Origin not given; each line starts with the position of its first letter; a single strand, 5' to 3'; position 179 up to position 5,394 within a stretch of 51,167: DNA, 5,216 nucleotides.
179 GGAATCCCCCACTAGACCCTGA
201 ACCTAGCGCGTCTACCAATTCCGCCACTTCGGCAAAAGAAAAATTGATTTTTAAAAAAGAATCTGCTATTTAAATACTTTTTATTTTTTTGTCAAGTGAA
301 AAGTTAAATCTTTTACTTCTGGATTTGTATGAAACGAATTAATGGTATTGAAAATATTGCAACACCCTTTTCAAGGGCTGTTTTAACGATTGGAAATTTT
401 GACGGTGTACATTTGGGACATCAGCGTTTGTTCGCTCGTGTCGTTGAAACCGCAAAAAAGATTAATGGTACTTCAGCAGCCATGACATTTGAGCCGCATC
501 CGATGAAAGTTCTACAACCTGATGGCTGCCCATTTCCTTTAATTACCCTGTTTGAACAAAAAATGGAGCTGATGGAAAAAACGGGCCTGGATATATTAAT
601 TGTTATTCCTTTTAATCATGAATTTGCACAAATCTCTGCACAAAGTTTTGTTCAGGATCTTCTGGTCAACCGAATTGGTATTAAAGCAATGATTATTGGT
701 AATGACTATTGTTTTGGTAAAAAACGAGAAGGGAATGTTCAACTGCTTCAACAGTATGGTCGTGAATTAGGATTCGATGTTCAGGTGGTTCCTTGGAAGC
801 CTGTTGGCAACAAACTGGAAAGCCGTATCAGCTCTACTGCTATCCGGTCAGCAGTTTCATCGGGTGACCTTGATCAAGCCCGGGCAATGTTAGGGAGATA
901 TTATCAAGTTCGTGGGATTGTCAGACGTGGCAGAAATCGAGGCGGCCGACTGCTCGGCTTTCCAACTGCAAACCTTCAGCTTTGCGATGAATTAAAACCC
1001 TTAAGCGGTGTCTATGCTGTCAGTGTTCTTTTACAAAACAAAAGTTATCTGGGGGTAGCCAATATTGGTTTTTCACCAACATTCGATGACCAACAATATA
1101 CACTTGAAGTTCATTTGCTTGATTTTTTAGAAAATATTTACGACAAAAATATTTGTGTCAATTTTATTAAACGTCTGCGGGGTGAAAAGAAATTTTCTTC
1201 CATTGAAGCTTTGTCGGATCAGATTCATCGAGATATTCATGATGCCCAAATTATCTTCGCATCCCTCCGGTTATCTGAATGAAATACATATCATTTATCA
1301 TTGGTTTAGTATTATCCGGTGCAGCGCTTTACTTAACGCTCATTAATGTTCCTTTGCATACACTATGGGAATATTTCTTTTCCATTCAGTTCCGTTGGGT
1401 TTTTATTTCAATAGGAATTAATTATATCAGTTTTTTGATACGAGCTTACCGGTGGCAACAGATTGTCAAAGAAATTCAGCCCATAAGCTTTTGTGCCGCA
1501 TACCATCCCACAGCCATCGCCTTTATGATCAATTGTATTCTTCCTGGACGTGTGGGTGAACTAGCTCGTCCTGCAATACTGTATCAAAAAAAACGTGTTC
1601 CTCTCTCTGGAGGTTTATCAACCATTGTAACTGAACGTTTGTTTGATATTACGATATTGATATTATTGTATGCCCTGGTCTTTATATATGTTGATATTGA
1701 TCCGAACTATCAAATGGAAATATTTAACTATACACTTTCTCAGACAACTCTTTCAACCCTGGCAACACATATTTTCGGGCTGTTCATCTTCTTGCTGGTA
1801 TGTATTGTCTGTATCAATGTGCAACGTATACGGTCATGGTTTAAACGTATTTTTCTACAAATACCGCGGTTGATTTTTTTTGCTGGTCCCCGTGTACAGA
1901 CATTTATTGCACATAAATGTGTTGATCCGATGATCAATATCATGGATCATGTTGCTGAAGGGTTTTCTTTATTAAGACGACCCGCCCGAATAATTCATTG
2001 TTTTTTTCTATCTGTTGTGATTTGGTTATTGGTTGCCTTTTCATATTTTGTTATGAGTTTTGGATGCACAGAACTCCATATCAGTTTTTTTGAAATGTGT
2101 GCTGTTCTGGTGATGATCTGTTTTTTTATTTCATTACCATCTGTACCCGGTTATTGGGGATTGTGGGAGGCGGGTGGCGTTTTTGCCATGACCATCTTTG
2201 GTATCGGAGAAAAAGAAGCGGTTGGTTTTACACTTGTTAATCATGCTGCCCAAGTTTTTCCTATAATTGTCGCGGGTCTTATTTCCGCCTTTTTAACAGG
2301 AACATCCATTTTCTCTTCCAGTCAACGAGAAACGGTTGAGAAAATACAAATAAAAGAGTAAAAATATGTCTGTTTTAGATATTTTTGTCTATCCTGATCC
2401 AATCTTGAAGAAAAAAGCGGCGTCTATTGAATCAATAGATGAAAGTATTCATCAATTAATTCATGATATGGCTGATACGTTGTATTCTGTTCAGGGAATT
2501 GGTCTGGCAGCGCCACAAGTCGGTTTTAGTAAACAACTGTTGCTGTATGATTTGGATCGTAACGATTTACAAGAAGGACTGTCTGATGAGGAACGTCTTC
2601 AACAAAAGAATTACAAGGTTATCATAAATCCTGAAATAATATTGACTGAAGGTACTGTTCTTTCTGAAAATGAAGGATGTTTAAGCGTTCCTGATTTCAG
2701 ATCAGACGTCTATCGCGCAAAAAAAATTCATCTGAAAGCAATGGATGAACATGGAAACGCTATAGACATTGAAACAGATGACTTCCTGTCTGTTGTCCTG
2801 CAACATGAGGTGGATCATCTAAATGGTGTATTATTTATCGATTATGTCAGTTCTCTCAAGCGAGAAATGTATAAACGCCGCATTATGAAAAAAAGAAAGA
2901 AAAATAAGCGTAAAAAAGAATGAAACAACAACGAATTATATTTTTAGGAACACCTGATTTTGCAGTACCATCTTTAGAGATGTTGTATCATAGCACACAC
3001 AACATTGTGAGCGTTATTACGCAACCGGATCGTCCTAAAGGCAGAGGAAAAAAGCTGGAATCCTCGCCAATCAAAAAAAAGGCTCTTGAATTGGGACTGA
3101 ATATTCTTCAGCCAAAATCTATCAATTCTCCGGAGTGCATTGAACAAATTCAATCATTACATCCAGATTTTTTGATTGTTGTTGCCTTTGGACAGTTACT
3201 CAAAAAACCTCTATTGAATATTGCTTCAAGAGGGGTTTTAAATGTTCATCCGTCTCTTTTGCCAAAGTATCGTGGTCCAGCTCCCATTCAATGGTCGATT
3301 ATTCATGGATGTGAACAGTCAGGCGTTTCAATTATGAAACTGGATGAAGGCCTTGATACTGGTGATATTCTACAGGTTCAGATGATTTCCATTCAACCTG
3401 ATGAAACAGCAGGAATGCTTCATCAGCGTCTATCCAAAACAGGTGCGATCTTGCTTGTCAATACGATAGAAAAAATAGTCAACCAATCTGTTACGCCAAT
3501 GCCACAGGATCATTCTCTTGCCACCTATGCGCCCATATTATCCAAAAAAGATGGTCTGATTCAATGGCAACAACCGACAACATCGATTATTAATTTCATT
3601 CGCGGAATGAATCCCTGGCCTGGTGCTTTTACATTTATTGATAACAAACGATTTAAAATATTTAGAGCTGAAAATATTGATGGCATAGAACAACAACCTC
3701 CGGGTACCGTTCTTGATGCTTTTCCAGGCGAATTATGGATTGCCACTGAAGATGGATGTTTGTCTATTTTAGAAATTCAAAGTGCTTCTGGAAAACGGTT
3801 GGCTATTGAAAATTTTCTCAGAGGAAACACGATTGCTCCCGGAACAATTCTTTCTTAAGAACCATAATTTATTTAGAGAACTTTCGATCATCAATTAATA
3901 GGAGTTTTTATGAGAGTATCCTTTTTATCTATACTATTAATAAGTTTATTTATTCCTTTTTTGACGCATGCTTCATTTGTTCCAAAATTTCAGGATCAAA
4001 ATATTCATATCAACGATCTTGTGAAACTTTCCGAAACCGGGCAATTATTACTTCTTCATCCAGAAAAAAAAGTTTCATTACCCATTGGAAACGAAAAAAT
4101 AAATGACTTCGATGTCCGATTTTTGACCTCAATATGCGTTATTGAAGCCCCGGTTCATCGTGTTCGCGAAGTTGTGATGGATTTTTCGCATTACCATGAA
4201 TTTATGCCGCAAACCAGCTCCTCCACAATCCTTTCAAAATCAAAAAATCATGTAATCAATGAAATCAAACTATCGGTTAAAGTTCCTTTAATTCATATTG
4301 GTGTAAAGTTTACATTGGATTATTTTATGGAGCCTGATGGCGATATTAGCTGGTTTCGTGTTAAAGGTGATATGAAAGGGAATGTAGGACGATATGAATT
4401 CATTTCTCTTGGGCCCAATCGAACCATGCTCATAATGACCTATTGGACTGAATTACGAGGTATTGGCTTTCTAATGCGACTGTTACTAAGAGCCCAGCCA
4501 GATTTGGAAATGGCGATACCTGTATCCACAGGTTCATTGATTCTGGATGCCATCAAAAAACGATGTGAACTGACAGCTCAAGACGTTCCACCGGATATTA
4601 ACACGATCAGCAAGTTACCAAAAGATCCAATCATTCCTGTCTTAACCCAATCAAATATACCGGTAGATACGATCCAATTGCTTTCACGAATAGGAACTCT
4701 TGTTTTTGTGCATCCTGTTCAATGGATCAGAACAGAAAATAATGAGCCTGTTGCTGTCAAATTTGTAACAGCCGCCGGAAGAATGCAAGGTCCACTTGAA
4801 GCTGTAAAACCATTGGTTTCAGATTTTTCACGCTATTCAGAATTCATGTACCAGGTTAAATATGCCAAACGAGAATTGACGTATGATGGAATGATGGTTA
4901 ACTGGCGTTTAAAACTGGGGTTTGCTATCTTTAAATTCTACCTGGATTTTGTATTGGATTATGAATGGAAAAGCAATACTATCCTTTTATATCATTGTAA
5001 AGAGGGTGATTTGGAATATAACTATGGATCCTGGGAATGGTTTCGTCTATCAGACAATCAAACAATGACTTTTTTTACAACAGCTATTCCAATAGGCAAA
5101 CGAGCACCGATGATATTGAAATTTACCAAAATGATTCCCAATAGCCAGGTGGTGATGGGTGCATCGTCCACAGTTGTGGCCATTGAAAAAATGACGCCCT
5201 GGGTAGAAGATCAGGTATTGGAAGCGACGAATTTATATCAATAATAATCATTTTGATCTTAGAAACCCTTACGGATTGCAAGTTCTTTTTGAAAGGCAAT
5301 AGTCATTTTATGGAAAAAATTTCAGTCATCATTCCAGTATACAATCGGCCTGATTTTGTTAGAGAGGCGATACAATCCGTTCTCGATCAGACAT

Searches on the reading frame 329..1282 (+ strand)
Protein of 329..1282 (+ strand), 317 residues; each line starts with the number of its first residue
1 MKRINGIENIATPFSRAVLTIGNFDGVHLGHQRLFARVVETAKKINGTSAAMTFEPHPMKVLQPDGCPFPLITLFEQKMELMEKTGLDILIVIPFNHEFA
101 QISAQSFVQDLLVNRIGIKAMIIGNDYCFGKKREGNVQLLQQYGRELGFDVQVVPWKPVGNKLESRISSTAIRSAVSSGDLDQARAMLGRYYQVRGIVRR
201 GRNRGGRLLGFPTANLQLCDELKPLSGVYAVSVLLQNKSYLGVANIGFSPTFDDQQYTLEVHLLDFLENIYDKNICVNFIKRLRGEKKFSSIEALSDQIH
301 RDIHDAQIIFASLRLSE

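Call 16: search_protein_families(library=pfam, proteins=[window:329-1282:+], max_evalue=0.00001)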
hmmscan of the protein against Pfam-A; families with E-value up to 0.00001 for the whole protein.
window:329-1282:+ (317 aa): 2 families
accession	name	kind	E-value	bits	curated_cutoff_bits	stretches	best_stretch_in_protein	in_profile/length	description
PF06574.18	FAD_syn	-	1.9e-50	171.2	27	1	15-170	6-157/158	FAD synthetase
PF01687.23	Flavokinase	-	8e-41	139.6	19.6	1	188-309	1-123/124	Riboflavin kinase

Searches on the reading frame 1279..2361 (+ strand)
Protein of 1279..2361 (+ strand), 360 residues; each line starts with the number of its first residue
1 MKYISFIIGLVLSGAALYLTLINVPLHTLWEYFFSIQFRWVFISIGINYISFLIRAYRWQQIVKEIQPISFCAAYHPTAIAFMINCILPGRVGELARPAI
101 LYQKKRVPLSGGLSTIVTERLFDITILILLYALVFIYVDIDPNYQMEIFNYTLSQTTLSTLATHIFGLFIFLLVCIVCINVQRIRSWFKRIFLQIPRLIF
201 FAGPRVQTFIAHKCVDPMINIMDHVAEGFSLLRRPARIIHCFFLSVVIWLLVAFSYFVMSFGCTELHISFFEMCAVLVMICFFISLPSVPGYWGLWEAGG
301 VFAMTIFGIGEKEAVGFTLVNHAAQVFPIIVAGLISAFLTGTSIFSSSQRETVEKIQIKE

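Call 16: search_protein_families(library=pfam, proteins=[window:1279-2361:+], max_evalue=0.00001)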
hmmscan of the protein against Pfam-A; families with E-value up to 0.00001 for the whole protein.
window:1279-2361:+ (360 aa): 1 family
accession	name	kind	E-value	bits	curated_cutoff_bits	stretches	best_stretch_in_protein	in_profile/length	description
PF03706.18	LPG_synthase_TM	-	3.9e-41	141.9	33.4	1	7-333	2-302/302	Lysylphosphatidylglycerol synthase TM region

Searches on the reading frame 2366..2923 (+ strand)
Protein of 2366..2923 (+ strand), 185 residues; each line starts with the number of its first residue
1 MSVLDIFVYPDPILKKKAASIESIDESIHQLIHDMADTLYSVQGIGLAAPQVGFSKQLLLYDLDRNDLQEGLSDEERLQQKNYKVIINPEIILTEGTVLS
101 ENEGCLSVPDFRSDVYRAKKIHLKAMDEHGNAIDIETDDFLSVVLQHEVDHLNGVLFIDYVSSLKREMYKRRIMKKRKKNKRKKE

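Call 16: search_protein_families(library=pfam, proteins=[window:2366-2923:+], max_evalue=0.00001)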
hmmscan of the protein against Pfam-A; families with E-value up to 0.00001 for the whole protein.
window:2366-2923:+ (185 aa): 1 family
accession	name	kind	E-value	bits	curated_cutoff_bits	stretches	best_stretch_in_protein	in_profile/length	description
PF01327.26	Pep_deformylase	-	1.9e-51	174.2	22.8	1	4-166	2-155/156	Polypeptide deformylase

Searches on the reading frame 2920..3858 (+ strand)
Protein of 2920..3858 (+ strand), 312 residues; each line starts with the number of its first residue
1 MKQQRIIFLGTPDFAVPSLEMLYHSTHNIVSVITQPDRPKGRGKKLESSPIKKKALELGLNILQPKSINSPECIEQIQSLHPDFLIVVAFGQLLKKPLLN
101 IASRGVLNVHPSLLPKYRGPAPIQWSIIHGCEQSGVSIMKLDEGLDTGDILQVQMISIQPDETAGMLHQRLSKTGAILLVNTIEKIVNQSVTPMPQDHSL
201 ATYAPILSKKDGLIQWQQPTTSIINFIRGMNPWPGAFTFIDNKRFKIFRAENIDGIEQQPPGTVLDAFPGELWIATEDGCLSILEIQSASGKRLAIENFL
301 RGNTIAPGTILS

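Call 16: search_protein_families(library=pfam, proteins=[window:2920-3858:+], max_evalue=0.00001)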
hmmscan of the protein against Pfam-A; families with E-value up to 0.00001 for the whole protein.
window:2920-3858:+ (312 aa): 2 families
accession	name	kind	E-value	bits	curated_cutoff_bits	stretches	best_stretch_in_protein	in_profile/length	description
PF00551.24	Formyl_trans_N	-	1.5e-42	145.9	26.1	1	5-182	2-180/181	Formyl transferase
PF02911.23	Formyl_trans_C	-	6e-28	97.4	21.1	1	207-303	2-99/100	Formyl transferase, C-terminal domain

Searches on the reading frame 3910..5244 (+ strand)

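Call 16: search_protein_families(library=pfam, proteins=[window:3910-5244:+], max_evalue=0.00001)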
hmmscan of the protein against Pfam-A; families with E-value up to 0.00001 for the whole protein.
window:3910-5244:+ (444 aa): 1 family
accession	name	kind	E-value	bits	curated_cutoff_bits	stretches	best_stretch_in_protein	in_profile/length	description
PF03364.25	Polyketide_cyc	-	9.6e-12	45.7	23.4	1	78-181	1-100/126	Polyketide cyclase / dehydrase and lipid transport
